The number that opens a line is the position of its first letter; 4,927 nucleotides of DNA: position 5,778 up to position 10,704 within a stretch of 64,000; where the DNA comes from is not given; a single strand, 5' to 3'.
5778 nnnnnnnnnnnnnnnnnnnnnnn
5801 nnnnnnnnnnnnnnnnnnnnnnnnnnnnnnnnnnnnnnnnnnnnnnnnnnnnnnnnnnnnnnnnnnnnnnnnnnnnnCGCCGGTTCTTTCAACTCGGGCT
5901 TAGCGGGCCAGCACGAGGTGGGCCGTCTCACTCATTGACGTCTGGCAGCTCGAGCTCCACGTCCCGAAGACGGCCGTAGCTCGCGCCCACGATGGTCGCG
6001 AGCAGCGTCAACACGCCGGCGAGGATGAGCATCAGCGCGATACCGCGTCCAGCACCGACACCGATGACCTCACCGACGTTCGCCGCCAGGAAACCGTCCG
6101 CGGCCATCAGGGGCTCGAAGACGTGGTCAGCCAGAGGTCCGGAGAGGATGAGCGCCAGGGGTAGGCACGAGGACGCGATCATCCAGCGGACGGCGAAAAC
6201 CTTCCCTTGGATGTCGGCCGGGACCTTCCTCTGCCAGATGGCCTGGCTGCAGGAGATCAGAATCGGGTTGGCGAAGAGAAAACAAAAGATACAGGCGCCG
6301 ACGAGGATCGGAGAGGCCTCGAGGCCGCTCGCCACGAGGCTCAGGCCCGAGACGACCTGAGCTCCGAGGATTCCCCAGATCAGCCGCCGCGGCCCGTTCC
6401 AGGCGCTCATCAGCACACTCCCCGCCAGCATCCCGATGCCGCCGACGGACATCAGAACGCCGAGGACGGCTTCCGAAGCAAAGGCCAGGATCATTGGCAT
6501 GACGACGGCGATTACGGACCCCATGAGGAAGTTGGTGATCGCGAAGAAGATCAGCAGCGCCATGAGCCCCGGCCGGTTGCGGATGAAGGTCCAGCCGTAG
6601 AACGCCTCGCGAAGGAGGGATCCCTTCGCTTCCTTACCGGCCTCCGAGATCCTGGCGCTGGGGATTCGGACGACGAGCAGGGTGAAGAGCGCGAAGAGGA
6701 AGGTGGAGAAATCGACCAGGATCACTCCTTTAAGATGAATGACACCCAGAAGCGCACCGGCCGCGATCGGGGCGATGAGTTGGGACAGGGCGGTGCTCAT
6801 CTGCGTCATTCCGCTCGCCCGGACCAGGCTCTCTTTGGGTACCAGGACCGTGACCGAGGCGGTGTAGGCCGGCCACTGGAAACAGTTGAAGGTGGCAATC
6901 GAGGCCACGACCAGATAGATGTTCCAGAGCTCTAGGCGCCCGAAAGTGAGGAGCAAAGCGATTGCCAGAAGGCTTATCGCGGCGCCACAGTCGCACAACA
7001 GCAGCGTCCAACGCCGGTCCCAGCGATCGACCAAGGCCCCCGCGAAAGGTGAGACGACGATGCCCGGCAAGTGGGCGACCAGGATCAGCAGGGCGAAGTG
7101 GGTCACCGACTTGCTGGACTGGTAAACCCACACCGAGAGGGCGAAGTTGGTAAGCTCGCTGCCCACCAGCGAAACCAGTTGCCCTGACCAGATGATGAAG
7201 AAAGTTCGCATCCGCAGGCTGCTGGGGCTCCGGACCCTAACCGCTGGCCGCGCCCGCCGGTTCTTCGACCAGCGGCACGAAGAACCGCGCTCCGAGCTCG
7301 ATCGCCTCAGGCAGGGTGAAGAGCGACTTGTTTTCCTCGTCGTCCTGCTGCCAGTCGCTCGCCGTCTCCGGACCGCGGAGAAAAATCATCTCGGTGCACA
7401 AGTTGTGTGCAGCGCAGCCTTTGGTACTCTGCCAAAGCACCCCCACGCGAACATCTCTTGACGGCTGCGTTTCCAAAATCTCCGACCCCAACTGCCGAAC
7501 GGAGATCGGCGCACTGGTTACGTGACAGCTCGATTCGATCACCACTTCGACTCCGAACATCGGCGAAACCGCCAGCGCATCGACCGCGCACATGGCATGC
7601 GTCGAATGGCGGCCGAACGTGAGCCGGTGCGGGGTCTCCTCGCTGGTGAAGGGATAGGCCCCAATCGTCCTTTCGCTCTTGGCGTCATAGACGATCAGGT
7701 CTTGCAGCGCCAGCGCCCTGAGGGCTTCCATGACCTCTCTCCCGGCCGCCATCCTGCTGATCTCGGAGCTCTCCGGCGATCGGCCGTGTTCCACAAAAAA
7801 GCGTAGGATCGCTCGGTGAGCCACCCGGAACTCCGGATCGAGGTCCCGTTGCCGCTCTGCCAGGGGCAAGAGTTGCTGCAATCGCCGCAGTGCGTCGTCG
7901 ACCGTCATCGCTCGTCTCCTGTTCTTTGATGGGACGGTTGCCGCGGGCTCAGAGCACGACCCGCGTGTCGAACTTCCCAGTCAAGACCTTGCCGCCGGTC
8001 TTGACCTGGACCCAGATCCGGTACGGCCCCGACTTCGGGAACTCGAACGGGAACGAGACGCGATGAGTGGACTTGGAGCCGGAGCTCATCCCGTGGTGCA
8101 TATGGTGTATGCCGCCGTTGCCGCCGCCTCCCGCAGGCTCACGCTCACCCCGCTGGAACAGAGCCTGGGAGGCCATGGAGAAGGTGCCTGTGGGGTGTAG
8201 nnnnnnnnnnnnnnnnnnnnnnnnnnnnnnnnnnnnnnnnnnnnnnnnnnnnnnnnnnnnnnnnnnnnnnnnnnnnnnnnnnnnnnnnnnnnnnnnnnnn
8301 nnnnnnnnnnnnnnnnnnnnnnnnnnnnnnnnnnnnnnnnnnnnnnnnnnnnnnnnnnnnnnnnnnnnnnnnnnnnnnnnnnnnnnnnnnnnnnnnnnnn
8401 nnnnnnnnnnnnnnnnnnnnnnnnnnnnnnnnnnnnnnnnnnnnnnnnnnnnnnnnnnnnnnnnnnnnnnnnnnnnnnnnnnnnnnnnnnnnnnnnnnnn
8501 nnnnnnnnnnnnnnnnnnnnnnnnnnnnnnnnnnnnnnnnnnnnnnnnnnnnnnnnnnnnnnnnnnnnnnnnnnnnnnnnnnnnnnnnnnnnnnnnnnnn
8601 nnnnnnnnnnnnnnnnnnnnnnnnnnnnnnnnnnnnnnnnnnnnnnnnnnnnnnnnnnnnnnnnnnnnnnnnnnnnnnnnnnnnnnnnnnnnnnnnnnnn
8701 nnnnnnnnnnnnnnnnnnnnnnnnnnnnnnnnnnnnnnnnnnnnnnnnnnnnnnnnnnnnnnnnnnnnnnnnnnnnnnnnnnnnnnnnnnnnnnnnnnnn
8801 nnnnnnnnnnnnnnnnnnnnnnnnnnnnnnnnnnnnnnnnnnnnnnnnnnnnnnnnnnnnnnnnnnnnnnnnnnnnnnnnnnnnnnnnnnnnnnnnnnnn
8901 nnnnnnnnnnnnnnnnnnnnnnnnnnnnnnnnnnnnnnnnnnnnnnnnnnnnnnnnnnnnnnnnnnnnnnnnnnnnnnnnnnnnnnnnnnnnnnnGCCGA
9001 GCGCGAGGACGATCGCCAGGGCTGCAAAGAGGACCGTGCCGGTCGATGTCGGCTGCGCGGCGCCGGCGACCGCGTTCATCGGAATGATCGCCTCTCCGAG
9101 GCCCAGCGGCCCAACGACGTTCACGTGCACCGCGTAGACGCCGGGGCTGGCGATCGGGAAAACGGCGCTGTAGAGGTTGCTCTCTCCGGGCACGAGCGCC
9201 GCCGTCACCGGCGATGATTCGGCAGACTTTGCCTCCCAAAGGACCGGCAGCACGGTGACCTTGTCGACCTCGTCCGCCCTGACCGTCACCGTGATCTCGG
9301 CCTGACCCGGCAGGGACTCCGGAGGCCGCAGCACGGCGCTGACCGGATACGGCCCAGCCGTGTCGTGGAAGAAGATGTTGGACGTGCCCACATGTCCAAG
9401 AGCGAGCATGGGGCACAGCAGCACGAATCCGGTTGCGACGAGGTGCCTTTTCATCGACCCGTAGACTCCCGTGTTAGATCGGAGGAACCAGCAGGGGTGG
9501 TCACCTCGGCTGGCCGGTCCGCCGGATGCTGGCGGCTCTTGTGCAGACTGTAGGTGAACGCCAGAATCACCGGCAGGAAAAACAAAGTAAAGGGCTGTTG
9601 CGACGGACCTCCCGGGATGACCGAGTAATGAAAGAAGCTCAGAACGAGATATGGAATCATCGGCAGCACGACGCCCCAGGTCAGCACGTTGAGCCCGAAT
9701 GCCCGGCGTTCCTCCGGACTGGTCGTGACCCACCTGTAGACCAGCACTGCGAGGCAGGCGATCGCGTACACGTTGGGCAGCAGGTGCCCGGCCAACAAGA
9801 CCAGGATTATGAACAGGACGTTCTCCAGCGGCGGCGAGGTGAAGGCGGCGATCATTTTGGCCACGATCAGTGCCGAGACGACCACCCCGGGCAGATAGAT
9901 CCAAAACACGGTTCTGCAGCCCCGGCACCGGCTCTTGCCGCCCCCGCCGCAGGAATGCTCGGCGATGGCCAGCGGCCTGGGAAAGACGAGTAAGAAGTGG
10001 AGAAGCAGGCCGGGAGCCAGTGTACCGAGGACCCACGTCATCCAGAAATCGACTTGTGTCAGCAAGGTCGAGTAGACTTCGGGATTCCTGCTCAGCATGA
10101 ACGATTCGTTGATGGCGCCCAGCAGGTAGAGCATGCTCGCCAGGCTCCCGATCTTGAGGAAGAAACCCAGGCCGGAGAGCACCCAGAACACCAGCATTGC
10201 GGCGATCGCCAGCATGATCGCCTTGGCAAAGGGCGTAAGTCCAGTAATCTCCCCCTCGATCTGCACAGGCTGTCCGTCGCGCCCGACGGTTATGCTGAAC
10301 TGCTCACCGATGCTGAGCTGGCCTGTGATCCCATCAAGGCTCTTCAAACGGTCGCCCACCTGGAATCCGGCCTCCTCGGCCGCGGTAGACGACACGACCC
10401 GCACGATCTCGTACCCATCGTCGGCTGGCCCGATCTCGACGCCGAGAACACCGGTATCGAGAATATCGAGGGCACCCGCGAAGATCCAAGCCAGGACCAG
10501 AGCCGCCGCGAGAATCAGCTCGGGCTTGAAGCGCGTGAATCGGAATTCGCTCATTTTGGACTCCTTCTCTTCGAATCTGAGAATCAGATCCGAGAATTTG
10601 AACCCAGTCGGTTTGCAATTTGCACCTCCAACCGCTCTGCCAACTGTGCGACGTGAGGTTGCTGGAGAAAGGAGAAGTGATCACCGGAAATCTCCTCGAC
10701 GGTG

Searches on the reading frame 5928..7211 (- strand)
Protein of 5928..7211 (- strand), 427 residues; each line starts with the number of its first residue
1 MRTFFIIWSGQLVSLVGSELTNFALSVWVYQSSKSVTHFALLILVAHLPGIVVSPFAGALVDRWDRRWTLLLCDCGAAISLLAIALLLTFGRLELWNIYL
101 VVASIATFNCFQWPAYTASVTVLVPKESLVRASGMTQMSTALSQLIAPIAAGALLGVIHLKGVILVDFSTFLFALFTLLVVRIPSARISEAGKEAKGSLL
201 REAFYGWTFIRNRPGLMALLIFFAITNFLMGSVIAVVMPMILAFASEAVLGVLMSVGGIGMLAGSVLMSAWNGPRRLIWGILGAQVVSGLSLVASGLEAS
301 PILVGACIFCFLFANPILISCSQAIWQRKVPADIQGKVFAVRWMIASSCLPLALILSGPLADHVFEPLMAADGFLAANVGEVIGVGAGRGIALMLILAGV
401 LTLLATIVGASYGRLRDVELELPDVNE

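Call 5: search_protein_families(library=pfam, proteins=[window:5928-7211:-], max_evalue=0.01)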
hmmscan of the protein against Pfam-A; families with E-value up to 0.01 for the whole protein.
window:5928-7211:- (427 aa): 2 families
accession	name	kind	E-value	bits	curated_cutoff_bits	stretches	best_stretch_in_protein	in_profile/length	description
PF07690.21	MFS_1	-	2.9e-28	99.2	33.4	1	7-347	1-340/347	Major Facilitator Superfamily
PF05977.19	MFS_3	-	1.9e-11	43.6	27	1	3-363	11-369/524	Transmembrane secretion effector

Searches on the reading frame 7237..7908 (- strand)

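Call 5: search_protein_families(library=pfam, proteins=[window:7237-7908:-], max_evalue=0.01)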
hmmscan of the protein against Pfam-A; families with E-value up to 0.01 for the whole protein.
window:7237-7908:- (223 aa): 1 family
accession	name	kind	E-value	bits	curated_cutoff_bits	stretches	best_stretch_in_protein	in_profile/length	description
PF03243.20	MerB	-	1.6e-28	99.6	27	1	87-210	1-125/126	Alkylmercury lyase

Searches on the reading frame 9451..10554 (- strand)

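Call 5: search_protein_families(library=pfam, proteins=[window:9451-10554:-], max_evalue=0.01)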
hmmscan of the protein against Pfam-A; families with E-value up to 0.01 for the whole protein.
window:9451-10554:- (367 aa): 2 families
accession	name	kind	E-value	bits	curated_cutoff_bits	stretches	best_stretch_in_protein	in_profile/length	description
PF13180.12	PDZ_2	-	2.1e-05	25.2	27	1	35-97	1-63/80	PDZ domain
PF17820.7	PDZ_6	-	0.0021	18.2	27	1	50-76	2-28/54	PDZ domain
